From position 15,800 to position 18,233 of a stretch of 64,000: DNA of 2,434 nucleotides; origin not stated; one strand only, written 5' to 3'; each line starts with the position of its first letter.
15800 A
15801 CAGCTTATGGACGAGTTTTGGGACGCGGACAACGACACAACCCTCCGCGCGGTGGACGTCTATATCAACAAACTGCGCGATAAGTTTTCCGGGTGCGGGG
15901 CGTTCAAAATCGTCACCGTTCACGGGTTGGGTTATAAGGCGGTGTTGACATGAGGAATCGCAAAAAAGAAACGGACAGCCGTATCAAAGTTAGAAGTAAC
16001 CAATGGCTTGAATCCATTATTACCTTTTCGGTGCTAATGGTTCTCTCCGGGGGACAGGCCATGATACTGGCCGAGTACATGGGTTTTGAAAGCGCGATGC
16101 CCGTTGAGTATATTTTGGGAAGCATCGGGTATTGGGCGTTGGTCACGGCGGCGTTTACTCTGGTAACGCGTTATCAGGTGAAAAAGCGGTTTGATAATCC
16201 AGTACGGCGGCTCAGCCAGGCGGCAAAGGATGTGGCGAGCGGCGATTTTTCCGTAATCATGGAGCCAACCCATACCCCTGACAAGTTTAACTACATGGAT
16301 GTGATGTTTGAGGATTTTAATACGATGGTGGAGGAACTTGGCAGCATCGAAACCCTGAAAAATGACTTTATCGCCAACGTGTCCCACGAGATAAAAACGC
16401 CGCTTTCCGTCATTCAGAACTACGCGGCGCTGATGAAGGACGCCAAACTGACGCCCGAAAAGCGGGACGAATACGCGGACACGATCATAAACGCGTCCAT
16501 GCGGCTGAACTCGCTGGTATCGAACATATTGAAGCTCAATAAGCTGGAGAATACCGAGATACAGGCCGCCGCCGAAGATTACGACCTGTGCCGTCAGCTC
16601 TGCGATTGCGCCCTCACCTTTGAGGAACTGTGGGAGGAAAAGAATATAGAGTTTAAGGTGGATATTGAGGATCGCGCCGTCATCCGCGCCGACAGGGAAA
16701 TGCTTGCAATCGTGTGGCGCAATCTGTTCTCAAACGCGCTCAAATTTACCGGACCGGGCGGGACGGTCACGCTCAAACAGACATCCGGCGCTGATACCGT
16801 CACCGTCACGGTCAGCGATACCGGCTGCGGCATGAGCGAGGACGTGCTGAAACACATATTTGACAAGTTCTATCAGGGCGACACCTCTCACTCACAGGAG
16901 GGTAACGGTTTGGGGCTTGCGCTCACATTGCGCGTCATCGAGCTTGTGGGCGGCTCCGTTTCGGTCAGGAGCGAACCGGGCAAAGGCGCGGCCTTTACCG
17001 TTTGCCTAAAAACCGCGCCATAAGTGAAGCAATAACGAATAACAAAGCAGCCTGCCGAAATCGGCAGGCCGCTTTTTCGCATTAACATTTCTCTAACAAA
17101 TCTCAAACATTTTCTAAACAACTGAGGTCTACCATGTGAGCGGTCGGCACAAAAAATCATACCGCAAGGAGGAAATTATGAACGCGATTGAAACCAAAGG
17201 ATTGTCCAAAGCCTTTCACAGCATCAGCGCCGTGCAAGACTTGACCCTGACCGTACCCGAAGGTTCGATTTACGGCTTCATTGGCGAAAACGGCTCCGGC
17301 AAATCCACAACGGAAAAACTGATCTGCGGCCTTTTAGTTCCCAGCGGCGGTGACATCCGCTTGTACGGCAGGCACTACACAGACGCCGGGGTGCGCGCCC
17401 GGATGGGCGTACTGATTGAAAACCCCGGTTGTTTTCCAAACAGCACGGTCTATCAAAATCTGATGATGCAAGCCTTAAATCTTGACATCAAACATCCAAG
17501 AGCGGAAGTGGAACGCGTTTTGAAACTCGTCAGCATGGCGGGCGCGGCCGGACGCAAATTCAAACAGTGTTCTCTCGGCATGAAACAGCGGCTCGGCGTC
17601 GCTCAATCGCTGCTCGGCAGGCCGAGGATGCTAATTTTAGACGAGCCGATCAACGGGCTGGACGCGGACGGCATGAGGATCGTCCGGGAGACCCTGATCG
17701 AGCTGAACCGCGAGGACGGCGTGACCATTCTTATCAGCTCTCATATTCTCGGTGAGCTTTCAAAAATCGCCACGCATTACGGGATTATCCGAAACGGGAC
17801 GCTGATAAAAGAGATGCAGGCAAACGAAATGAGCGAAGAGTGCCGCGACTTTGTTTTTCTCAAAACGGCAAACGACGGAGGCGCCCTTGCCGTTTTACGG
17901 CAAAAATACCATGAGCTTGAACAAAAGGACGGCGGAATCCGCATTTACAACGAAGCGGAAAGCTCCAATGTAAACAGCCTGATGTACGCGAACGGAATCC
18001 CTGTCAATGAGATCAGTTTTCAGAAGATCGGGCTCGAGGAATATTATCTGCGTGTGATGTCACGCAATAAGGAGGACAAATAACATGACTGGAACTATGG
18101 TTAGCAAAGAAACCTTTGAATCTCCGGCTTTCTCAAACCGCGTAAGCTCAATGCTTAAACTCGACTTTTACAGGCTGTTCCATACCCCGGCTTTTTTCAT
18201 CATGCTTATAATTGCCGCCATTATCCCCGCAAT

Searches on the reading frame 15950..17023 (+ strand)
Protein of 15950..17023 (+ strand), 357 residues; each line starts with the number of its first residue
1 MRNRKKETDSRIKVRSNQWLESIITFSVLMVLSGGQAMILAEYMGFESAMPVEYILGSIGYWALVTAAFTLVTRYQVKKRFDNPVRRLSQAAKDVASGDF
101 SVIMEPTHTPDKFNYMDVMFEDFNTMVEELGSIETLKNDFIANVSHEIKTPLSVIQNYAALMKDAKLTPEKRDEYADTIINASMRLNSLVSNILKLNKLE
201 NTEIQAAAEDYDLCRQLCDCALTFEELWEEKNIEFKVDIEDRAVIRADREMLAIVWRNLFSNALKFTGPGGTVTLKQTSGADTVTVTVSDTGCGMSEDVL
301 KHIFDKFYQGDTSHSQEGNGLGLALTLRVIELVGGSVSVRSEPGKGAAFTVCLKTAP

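Call 68: search_protein_families(library=pfam, proteins=[window:15950-17023:+], max_evalue=0.0001)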
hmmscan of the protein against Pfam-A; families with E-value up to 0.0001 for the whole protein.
window:15950-17023:+ (357 aa): 2 families
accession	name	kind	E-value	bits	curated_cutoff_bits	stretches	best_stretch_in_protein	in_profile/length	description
PF02518.31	HATPase_c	-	1.6e-28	99.8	26.4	1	248-355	2-109/111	Histidine kinase-, DNA gyrase B-, and HSP90-like ATPase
PF00512.31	HisKA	-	2.8e-18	66.1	26.9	1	137-201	2-65/66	His Kinase A (phospho-acceptor) domain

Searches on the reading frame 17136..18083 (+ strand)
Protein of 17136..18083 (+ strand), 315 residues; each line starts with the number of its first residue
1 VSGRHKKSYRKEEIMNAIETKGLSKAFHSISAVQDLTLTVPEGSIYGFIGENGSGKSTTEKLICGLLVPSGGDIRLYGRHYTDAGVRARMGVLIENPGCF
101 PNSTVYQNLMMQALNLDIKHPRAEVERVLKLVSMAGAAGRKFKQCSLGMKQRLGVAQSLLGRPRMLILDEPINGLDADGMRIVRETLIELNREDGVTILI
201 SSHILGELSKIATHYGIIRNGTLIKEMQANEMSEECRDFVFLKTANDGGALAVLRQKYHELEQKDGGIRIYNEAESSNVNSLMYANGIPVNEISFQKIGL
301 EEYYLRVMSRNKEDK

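Call 68: search_protein_families(library=pfam, proteins=[window:17136-18083:+], max_evalue=0.0001)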
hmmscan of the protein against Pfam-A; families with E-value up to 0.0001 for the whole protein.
window:17136-18083:+ (315 aa): 2 families
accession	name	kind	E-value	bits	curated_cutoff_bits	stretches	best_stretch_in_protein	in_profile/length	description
PF00005.33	ABC_tran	-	3.4e-29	102.6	25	1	34-173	2-137/137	ABC transporter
PF13304.12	AAA_21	-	2e-08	35.1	27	1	130-207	223-302/304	AAA domain, putative AbiEii toxin, Type IV TA system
